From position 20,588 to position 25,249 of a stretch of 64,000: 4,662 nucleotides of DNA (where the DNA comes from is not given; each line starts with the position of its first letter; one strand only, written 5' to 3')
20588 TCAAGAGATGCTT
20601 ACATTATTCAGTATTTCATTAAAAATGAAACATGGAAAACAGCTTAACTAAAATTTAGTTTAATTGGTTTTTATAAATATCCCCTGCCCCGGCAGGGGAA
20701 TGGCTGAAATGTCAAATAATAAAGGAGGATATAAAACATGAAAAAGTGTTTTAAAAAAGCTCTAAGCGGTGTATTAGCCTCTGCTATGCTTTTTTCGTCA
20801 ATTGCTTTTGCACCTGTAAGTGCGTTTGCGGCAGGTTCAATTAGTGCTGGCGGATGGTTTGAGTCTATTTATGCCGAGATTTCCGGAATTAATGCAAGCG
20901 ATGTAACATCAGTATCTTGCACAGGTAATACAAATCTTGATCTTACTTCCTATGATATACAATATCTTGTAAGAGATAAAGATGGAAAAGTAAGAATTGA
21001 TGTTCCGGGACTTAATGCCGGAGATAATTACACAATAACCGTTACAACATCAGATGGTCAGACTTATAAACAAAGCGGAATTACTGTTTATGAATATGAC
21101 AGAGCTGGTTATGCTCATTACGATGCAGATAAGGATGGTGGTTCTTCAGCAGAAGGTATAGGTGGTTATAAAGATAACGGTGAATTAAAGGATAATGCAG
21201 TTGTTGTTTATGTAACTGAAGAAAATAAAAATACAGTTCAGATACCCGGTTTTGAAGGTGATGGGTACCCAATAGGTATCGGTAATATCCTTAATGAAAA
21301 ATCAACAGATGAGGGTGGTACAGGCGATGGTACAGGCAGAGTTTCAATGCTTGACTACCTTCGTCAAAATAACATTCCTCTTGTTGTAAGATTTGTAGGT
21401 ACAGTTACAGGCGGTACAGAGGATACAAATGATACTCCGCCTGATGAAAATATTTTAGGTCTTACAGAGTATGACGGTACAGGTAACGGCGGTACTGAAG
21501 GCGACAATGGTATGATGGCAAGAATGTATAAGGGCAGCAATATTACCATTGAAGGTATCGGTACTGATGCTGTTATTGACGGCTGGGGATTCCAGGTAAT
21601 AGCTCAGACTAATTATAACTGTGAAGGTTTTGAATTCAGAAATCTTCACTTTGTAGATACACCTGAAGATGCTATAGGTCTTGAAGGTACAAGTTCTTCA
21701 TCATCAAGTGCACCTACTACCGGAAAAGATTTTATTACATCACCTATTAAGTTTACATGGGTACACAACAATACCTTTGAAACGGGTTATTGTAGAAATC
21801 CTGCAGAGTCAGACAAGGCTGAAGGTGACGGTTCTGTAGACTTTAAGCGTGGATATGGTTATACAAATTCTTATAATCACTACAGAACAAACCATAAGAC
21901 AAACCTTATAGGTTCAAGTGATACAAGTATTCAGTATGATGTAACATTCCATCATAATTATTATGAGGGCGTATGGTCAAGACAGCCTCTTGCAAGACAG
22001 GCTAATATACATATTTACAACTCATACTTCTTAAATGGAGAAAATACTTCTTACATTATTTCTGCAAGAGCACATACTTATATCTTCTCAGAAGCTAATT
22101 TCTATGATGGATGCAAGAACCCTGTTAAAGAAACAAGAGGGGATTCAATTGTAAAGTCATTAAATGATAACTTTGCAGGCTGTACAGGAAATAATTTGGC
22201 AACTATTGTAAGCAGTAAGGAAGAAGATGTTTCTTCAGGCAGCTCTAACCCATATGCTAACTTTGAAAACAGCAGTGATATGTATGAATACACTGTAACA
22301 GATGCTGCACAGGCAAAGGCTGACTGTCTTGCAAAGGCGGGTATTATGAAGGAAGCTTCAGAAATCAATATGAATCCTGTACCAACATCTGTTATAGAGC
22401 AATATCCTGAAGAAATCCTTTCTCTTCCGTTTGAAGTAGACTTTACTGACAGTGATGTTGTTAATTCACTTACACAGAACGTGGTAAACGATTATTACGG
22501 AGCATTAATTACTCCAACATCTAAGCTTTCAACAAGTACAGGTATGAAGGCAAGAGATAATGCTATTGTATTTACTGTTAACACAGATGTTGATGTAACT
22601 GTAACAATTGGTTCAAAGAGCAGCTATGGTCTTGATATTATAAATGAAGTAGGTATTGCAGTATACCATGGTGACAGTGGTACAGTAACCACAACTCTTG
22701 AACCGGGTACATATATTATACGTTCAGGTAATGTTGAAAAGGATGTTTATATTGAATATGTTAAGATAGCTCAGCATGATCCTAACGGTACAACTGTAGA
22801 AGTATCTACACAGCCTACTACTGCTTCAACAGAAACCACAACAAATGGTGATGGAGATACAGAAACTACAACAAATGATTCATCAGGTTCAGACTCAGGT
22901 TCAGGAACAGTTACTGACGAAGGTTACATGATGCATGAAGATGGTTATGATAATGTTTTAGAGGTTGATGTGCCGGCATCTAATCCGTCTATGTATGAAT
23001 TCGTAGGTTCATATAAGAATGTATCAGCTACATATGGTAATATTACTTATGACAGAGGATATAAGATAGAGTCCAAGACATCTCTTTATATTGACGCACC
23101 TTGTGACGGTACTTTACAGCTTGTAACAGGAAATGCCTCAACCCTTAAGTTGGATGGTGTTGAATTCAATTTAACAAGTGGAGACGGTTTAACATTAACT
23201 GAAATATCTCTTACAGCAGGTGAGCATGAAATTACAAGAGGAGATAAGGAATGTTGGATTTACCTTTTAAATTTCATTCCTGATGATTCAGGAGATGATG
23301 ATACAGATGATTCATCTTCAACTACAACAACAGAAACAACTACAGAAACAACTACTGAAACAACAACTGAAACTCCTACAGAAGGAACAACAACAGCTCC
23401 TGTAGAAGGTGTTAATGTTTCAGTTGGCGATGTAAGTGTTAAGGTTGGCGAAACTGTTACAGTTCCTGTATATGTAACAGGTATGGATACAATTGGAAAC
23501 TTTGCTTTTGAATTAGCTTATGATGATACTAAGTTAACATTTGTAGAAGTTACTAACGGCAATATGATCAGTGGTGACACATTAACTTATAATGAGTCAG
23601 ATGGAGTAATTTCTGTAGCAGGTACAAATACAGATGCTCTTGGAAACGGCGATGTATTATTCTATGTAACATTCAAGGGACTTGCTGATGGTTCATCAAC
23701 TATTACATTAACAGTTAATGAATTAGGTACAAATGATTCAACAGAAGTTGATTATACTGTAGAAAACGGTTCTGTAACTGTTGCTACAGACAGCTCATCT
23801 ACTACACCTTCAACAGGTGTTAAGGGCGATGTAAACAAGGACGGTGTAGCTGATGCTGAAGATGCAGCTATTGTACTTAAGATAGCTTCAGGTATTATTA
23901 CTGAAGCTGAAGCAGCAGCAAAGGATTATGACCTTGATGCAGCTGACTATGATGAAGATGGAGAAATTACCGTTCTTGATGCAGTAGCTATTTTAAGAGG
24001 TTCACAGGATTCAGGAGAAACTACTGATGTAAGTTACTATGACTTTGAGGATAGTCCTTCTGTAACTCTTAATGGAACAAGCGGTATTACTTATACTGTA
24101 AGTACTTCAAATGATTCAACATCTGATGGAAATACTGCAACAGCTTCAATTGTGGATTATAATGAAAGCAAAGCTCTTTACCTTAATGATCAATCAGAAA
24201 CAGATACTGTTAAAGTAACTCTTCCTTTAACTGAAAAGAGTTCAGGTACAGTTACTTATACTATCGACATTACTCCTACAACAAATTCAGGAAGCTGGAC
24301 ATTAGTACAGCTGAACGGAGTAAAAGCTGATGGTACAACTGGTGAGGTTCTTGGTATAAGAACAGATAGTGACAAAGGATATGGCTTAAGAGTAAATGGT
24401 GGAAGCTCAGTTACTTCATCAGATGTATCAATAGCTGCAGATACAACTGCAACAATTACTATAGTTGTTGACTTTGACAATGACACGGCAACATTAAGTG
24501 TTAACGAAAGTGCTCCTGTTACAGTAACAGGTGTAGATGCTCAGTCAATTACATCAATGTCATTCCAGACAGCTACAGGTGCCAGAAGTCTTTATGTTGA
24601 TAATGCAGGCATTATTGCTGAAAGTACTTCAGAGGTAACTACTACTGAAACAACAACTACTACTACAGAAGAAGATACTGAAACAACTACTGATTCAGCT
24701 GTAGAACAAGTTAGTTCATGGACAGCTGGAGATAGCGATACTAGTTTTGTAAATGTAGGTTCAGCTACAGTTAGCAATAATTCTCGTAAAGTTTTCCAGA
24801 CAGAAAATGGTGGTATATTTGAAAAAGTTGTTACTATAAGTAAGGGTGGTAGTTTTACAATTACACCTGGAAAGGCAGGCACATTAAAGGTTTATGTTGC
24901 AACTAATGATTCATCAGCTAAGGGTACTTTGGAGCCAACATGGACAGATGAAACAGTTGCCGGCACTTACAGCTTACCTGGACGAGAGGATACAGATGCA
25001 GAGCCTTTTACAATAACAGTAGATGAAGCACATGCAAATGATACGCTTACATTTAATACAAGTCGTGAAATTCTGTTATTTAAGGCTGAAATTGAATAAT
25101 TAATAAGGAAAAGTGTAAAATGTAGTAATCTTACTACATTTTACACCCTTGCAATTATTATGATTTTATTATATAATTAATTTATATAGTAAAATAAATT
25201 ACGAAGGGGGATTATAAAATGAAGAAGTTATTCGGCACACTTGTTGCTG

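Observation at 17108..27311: Compact cohesin-dockerin 'pectinosome' operon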

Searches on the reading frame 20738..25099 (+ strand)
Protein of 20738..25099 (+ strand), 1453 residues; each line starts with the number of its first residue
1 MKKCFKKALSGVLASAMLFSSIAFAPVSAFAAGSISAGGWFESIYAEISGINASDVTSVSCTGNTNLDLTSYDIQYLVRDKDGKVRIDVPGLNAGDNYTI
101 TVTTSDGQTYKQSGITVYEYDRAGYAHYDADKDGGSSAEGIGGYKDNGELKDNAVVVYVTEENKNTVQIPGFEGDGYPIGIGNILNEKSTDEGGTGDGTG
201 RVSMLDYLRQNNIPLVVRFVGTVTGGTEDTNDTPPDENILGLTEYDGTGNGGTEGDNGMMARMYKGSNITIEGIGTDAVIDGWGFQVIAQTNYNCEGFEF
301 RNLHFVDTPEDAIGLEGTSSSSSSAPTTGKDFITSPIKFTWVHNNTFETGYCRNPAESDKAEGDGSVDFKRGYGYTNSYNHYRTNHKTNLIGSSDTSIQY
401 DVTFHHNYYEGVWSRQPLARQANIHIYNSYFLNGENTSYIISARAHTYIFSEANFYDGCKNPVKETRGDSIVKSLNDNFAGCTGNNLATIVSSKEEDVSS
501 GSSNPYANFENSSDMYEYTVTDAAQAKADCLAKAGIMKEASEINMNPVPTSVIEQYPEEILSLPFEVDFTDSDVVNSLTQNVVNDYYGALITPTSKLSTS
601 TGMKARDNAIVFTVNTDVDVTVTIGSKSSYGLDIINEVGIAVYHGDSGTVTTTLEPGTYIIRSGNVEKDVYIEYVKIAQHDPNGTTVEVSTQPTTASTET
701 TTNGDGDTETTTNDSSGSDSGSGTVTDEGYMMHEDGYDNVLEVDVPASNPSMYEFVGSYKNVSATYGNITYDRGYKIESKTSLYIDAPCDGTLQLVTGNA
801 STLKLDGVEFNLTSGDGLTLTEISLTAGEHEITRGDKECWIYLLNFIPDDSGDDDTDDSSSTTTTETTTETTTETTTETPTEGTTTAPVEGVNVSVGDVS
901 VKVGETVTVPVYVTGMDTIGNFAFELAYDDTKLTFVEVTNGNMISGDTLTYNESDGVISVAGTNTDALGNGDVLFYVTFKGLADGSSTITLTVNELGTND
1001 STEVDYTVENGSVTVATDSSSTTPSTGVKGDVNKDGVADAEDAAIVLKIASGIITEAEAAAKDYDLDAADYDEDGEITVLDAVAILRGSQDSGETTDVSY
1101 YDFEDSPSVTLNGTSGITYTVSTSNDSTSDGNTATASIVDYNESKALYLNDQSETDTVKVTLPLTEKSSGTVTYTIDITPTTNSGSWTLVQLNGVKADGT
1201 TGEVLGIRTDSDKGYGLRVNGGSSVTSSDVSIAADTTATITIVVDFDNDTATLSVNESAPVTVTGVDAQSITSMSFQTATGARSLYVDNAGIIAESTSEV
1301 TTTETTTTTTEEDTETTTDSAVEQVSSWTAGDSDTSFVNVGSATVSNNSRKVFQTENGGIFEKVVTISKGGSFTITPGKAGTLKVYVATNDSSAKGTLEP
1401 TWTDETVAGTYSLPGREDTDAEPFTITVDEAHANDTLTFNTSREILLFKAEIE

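Call 3: search_protein_families(library=pfam, proteins=[window:20738-25099:+], max_evalue=0.01)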
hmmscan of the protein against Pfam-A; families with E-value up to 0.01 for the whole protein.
window:20738-25099:+ (1453 aa): 4 families
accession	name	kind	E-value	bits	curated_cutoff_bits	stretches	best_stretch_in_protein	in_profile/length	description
PF00963.24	Cohesin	-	8.5e-16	58.8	24.1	1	892-1015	1-139/139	Cohesin domain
PF00544.25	Pectate_lyase_4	-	1.3e-13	51.5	24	1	266-455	34-210/211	Pectate lyase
PF18283.7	CBM77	-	2.2e-10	41.3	25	1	748-842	12-106/108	Carbohydrate binding module 77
PF00404.24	Dockerin_1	-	3.4e-05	24.4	22.9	1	1029-1084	1-51/57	Dockerin type I domain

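Call 42: search_protein_families(library=ncbifam, proteins=[window:20738-25096:+], max_evalue=1)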
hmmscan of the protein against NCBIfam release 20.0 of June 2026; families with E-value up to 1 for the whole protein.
window:20738-25096:+ (1453 aa): 2 families
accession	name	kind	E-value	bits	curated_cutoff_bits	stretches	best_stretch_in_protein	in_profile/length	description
NF041112.1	chap_CsgH_alph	subfamily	0.017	15.2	35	0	1153-1208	8-64/91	curli-like amyloid fiber formation chaperone CsgH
TIGR00223.1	panD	equivalog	0.018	15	106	1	929-985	40-96/126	aspartate 1-decarboxylase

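Call 78: search_solved_structures(query=window:20738-25096:+, max_evalue=0.01)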
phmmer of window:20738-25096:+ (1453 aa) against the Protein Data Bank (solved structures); distinct sequences matched with E-value up to 0.01: 16.
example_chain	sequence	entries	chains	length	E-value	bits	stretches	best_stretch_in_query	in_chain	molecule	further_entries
2qx3_A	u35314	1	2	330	1.3e-17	66.1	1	302-540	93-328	Pectate lyase II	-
2qxz_A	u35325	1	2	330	5.4e-17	64.1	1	302-540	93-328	pectate lyase II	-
2qy1_A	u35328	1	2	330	5.4e-17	64.1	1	302-540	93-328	Pectate lyase II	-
3vmv_A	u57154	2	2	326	3.3e-14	54.8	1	333-534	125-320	Pectate lyase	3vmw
1vbl_A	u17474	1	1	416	3.4e-13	51.5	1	262-439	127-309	pectate lyase 47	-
5amv_A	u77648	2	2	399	6.3e-11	44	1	266-494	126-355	PECTATE LYASE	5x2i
1bn8_A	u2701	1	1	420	7e-11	43.8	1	266-494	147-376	PROTEIN (PECTATE LYASE)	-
3krg_A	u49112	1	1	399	1.8e-10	42.5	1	266-494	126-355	Pectate lyase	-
7xks_A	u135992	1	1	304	5.5e-10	40.9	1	333-485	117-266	Pectate lyase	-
1pcl_A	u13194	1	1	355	2.9e-08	35.2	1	262-456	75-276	PECTATE LYASE E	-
1air_A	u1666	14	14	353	4.7e-08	34.5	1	340-469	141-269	PECTATE LYASE C | PROTEIN (PECTATE LYASE C)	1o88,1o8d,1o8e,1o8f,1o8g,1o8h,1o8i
2ewe_A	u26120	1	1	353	1.3e-07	33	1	340-469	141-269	Pectate lyase C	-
3zsc_A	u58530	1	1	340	4.5e-07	31.2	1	363-438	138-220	PECTATE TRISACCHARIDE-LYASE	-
7bbv_A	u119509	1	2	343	2.2e-05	25.6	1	356-458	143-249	Pectate lyase B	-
5fu5_A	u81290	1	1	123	3.4e-05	25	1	748-845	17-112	CBM77-RFPL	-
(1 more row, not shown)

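Call 97: search_protein_families(library=pfam, proteins=[P0230, P0255, P0256, P0258, P0259, P0260, P0261, P0263, P0265], max_evalue=0.001)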
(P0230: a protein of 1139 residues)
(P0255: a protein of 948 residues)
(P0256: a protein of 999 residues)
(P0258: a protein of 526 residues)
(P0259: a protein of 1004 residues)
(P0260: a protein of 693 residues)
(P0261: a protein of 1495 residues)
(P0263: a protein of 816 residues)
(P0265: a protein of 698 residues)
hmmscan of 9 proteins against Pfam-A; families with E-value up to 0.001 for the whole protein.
P0230 (1139 aa): 1 family
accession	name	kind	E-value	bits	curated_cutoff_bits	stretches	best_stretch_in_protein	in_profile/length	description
PF00544.25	Pectate_lyase_4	-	3.5e-16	59.9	24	1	264-446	25-210/211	Pectate lyase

P0255 (948 aa): 2 families
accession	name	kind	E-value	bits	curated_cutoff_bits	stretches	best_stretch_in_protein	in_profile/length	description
PF00963.24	Cohesin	-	2.3e-55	187.1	24.1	4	169-298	2-139/139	Cohesin domain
PF00404.24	Dockerin_1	-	1.7e-10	41.3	22.9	1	879-933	1-56/57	Dockerin type I domain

P0256 (999 aa): 2 families
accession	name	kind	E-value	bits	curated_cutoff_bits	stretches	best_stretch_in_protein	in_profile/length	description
PF00963.24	Cohesin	-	2.3e-80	268.1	24.1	6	41-148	7-121/139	Cohesin domain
PF00041.27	fn3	-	0.00012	22.7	25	1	913-981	8-72/84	Fibronectin type III domain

P0258 (526 aa): 1 family
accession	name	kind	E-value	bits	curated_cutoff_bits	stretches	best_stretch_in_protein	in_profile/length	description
PF00963.24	Cohesin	-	4.3e-41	140.8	24.1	4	151-252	2-118/139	Cohesin domain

P0259 (1004 aa): 3 families
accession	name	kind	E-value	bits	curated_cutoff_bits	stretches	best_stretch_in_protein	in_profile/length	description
PF00963.24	Cohesin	-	9.6e-148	486.3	24.1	5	649-776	2-137/139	Cohesin domain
PF03442.20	CBM_X2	-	2.1e-09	37.7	28.9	1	926-996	15-81/83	Carbohydrate binding domain X2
PF19078.6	Big_12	-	0.00085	19.9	27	0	208-247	3-42/102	Bacterial Ig-like domain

P0260 (693 aa): 2 families
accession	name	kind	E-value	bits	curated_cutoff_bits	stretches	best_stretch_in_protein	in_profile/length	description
PF00963.24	Cohesin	-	2.9e-48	164.1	24.1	3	167-297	2-139/139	Cohesin domain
PF00404.24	Dockerin_1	-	6e-08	33.2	22.9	1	624-677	1-55/57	Dockerin type I domain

P0261 (1495 aa): 8 families
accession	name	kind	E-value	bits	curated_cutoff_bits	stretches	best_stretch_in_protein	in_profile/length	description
PF00963.24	Cohesin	-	1.3e-22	80.9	24.1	3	744-864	13-129/139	Cohesin domain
PF18962.6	Por_Secre_tail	-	5.4e-12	46.3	27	1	1418-1491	2-72/75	Secretion system C-terminal sorting domain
PF16656.11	Pur_ac_phosph_N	-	1.7e-11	45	30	2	345-411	24-93/93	Purple acid Phosphatase, N-terminal domain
PF00932.25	LTD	-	1.2e-09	39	34.3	1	562-668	3-107/109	Lamin Tail Domain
PF00041.27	fn3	-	3.5e-07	30.8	25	0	925-963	37-75/84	Fibronectin type III domain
PF25059.1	FN3_DSCAM-DSCAML_C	-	1.4e-05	25.8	39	0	934-974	42-81/89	DSCAM/DSCAML C-terminal Fn3-like domain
PF16655.11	PhoD_N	-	2.6e-05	25.1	30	0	348-398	29-81/90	PhoD-like phosphatase, N-terminal domain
PF11589.14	DUF3244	-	0.00076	19.9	25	0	1433-1491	37-93/96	Domain of unknown function (DUF3244)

P0263 (816 aa): 1 family
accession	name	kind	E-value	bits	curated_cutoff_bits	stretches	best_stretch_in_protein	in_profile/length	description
PF00963.24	Cohesin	-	5.6e-36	124.2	24.1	4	514-602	9-102/139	Cohesin domain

P0265 (698 aa): 5 families
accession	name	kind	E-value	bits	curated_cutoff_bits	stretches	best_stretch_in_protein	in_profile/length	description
PF00963.24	Cohesin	-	3e-37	128.3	24.1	3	504-610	2-113/139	Cohesin domain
PF02494.22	HYR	-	2.4e-18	66.7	21.7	2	186-269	2-81/81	HYR domain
PF00404.24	Dockerin_1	-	3.3e-07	30.8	22.9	1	635-685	2-56/57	Dockerin type I domain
PF02010.21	REJ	-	1.1e-05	24.7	25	0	237-287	374-430/452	REJ domain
PF05345.18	He_PIG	-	0.00018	22.4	24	0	240-269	66-95/96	Putative Ig domain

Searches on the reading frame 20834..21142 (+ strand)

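Call 61: search_protein_families(library=pfam, proteins=[window:20834-21142:+], max_evalue=10)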
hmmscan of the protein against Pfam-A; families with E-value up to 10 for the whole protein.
seq(103 aa): 12 families
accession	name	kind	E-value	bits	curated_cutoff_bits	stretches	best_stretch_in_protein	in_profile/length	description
PF17425.8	Arylsulfotran_N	-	0.00019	21.8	24.2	1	20-86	19-86/88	Arylsulfotransferase Ig-like domain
PF00041.27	fn3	-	0.0014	19.2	25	1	19-80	11-76/84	Fibronectin type III domain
PF01917.21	Arch_flagellin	-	0.0067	17.2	29.5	1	19-79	107-159/162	Archaebacterial flagellin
PF18682.6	PilA4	-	0.0099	16.7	26.8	1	59-85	54-80/83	Pilin A4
PF20763.3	UDG-inhib_P56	-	0.012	15.8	24.1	1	39-55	7-23/53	Phage phi29, UDG inhibitor P56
PF06586.17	TraK_N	-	0.015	16.1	24.8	1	21-79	14-76/100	TraK N-terminal domain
PF04775.20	Bile_Hydr_Trans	-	0.039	14.3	27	1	50-93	1-44/126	Acyl-CoA thioester hydrolase/BAAT N-terminal region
PF07550.17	Shr-like_HID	-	0.04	14.9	22.3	1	22-73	26-70/82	Heme-binding protein Shr-like, Hb-interacting domain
PF13750.12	Big_3_3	-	0.042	14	27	1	58-88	116-146/157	Bacterial Ig-like domain (group 3)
PF03785.20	Peptidase_C25_C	-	0.043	14.1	25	1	49-80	45-76/79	Peptidase family C25, C terminal ig-like domain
PF07705.17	CARDB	-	0.045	14.4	22.7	1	54-76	51-73/101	CARDB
PF14734.12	DUF4469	-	0.045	14.1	22.6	1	34-79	50-92/101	Domain of unknown function (DUF4469) with IG-like fold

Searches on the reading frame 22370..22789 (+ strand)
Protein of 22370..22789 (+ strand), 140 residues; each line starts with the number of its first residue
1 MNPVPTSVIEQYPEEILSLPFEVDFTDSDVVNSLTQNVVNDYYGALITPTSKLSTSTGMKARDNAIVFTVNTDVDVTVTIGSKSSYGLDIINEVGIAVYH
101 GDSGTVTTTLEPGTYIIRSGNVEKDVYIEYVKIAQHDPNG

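Call 61: search_protein_families(library=pfam, proteins=[window:22370-22789:+], max_evalue=10)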
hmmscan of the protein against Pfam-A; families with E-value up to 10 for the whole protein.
seq(140 aa): 1 family
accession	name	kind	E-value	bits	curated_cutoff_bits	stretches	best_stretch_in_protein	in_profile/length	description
PF16277.11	DUF4926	-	0.21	11.4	29.1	0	8-29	24-41/57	Domain of unknown function (DUF4926)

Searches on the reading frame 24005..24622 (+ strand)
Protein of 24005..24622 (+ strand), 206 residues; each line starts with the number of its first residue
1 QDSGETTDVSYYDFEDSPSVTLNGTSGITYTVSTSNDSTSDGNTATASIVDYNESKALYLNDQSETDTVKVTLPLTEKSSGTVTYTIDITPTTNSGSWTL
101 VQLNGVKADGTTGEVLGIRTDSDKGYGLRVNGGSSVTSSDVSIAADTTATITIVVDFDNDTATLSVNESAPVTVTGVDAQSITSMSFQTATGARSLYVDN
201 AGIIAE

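Call 61: search_protein_families(library=pfam, proteins=[window:24005-24622:+], max_evalue=10)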
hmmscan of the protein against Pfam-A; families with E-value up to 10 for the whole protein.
seq(206 aa): 3 families
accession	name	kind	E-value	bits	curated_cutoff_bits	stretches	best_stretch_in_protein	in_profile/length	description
PF14173.11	ComGG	-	0.11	13.4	25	1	32-91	29-85/95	ComG operon protein 7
PF01835.25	MG2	-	0.16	12.8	32.8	1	59-102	39-80/96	MG2 domain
PF11589.14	DUF3244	-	0.91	10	25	1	38-92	35-86/96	Domain of unknown function (DUF3244)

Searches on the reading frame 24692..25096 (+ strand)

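Call 61: search_protein_families(library=pfam, proteins=[window:24692-25096:+], max_evalue=10)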
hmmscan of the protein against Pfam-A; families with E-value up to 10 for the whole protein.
seq(135 aa): 1 family
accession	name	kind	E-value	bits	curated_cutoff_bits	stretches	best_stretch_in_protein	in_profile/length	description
PF13157.11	Enas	-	0.041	14.3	22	1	10-80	33-104/112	Endospore appendages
